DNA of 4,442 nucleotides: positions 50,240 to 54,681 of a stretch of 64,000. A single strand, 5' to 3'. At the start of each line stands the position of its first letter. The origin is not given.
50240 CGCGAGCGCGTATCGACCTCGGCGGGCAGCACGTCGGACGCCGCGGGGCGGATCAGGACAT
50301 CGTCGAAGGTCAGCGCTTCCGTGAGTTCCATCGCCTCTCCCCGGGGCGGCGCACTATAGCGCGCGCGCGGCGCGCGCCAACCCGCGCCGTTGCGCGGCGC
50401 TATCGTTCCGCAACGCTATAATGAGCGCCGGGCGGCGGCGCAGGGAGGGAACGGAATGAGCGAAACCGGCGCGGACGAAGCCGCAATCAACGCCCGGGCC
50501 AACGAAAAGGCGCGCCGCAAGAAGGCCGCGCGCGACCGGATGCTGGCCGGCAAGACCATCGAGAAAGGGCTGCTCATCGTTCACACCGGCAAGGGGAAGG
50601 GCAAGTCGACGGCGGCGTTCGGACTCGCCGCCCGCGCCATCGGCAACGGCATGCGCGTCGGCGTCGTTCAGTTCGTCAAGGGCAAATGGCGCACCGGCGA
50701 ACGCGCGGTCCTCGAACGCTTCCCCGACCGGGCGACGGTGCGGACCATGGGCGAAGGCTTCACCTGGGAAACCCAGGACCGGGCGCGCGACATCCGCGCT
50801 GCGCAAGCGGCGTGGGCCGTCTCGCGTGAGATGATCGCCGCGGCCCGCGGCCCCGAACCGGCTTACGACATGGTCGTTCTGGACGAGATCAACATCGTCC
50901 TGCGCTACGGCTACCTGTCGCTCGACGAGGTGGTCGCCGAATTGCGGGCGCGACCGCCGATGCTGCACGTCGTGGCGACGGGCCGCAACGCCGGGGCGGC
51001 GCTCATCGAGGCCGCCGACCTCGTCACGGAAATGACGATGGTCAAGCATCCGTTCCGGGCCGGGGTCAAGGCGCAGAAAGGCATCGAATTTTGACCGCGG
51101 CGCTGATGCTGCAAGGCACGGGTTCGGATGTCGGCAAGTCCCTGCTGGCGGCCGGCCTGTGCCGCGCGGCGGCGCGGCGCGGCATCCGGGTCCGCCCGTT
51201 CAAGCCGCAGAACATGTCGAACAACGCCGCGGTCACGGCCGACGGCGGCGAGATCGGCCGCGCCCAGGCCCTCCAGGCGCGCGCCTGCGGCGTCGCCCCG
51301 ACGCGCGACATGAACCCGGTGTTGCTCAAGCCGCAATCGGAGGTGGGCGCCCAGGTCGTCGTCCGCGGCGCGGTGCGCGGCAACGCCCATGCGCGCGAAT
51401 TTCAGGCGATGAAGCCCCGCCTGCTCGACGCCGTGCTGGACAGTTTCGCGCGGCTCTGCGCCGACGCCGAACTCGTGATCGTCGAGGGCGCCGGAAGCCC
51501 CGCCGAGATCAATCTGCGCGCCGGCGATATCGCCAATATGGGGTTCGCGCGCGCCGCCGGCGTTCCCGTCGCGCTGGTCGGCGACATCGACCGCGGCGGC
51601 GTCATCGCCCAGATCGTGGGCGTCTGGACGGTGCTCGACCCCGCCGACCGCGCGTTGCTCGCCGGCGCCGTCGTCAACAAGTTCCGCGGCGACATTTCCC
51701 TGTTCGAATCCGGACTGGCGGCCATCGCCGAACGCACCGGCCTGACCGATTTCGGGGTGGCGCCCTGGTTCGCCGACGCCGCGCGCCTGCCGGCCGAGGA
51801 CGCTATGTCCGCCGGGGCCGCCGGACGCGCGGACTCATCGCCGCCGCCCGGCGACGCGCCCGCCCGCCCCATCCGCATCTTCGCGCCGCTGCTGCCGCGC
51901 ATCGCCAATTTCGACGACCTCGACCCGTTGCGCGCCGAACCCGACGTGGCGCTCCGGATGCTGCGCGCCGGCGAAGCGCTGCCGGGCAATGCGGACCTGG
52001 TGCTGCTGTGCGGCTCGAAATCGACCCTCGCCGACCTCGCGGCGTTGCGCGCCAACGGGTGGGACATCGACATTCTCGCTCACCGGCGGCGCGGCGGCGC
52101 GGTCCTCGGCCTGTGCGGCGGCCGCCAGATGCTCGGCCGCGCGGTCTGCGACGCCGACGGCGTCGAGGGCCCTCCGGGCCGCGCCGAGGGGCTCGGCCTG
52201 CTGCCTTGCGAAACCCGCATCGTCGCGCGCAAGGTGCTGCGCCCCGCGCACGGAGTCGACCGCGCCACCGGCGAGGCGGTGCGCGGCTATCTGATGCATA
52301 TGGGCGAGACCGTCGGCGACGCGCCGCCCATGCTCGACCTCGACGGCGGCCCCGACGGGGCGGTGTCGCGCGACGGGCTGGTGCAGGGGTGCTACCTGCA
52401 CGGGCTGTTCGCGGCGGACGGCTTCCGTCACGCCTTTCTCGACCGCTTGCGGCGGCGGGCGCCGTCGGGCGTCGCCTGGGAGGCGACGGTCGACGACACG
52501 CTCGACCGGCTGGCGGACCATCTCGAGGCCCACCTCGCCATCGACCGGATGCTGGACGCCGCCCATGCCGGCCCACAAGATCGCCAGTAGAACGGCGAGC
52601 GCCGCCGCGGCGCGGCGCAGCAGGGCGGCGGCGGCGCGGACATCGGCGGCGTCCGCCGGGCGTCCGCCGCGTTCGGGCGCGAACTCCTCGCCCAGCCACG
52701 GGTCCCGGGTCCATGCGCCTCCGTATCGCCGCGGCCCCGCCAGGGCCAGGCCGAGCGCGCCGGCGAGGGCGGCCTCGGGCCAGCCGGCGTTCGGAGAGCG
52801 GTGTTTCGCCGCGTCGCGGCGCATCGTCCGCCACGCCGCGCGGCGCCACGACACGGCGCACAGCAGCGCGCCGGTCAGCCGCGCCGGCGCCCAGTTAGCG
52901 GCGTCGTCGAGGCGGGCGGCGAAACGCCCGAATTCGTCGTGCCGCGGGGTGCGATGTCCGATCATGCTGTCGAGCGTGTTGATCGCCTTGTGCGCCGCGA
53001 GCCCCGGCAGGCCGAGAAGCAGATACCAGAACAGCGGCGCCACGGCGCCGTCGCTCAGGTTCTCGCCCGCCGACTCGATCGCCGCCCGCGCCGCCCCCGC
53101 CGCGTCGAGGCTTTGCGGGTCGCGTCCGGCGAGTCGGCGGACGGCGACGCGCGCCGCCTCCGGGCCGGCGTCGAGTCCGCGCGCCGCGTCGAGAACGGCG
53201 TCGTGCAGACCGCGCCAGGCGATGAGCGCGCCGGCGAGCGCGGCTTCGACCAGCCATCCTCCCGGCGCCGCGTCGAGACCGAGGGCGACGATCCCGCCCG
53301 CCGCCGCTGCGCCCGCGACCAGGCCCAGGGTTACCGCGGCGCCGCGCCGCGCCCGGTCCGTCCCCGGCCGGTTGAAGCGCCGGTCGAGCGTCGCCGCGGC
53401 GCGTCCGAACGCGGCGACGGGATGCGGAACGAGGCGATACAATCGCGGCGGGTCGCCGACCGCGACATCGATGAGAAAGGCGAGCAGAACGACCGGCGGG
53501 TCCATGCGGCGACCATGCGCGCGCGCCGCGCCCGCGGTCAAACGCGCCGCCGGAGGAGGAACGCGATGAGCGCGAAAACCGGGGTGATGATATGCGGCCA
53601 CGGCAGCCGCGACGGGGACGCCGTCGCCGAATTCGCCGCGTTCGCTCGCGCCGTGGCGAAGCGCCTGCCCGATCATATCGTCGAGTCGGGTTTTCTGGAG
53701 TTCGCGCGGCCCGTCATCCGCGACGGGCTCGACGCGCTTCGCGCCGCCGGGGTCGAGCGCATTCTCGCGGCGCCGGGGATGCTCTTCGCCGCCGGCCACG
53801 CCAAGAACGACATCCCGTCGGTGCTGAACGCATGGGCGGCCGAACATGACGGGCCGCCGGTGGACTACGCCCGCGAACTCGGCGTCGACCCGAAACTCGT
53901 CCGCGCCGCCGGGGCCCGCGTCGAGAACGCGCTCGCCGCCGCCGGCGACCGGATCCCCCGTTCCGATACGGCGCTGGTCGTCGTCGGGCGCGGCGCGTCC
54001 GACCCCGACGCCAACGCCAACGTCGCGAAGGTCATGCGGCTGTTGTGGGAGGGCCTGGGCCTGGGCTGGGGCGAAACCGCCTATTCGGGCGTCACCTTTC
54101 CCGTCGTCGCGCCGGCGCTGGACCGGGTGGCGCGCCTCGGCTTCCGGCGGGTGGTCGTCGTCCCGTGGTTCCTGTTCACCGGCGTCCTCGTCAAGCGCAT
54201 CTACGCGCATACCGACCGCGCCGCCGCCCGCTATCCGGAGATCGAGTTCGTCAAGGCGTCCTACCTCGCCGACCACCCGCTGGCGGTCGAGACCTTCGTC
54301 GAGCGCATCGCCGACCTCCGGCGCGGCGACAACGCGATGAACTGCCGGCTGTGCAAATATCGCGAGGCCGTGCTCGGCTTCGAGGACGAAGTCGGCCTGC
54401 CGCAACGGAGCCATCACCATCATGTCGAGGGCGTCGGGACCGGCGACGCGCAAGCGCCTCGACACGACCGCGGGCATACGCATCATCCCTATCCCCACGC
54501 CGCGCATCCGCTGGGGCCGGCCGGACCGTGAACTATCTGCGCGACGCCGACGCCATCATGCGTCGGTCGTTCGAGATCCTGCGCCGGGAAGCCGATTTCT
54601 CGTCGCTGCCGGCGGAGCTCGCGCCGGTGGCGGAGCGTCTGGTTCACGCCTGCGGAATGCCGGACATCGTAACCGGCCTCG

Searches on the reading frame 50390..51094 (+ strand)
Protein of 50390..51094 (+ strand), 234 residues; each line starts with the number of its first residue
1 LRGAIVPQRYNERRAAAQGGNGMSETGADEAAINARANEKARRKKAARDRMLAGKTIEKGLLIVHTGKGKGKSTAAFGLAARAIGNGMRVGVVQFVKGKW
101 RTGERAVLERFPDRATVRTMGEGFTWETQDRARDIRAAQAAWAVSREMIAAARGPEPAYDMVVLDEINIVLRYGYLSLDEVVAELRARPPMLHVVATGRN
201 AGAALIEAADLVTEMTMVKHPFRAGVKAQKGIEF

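Call 23: search_protein_families(library=pfam, proteins=[window:50390-51094:+], max_evalue=0.00001)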
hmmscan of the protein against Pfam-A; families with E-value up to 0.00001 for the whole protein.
window:50390-51094:+ (234 aa): 1 family
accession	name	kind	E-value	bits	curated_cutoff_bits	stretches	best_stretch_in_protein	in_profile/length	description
PF02572.21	CobA_CobO_BtuR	-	3.2e-66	223.2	25.7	1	58-234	1-172/172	ATP:corrinoid adenosyltransferase BtuR/CobO/CobP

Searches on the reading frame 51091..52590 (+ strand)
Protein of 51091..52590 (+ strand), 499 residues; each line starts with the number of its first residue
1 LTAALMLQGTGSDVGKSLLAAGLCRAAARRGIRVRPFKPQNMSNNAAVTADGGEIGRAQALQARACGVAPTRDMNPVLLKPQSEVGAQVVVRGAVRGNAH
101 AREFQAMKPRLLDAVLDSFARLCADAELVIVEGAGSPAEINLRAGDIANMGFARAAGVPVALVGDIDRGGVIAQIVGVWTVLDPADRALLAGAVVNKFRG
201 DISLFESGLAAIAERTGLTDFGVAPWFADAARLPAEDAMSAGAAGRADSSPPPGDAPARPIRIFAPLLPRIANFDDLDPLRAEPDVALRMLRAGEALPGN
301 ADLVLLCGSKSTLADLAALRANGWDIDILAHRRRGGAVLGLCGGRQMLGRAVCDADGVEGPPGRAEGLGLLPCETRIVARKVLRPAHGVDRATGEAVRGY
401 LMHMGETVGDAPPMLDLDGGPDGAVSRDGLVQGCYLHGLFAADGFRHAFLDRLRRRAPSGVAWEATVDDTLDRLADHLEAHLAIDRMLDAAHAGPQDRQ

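Call 23: search_protein_families(library=pfam, proteins=[window:51091-52590:+], max_evalue=0.00001)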
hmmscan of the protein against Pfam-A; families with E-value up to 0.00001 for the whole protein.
window:51091-52590:+ (499 aa): 3 families
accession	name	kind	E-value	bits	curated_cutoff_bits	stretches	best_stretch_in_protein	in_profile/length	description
PF07685.20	GATase_3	-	4.4e-47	160.7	27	1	263-443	2-194/196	CobB/CobQ-like glutamine amidotransferase domain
PF01656.29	CbiA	-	8.3e-19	68.2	25.4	1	6-237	2-122/125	CobQ/CobB/MinD/ParA nucleotide binding domain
PF13500.12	AAA_26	-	1.8e-11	44.7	27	1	4-229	2-193/198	AAA domain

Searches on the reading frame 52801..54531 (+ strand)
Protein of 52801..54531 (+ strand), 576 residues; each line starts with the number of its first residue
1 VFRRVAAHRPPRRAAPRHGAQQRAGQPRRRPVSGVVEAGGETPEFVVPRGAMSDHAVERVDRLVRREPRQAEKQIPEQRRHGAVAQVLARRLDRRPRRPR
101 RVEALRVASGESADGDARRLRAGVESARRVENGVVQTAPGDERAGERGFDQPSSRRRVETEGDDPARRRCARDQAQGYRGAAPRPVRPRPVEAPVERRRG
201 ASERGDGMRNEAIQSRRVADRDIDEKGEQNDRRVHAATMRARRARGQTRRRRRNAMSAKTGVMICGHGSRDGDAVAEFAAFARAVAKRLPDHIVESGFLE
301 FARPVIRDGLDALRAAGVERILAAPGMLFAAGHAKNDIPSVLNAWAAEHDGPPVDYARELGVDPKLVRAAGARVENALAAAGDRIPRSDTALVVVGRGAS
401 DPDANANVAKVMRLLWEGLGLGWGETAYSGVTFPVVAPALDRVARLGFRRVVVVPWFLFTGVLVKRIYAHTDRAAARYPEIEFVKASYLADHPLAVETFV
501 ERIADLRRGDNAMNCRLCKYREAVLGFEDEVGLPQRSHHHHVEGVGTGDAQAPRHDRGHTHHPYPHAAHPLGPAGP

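Call 23: search_protein_families(library=pfam, proteins=[window:52801-54531:+], max_evalue=0.00001)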
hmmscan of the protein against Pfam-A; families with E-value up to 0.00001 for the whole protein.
window:52801-54531:+ (576 aa): 1 family
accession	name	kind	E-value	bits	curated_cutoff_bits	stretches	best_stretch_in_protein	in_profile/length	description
PF01903.22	CbiX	-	5.6e-51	171.7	22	2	267-369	1-103/106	CbiX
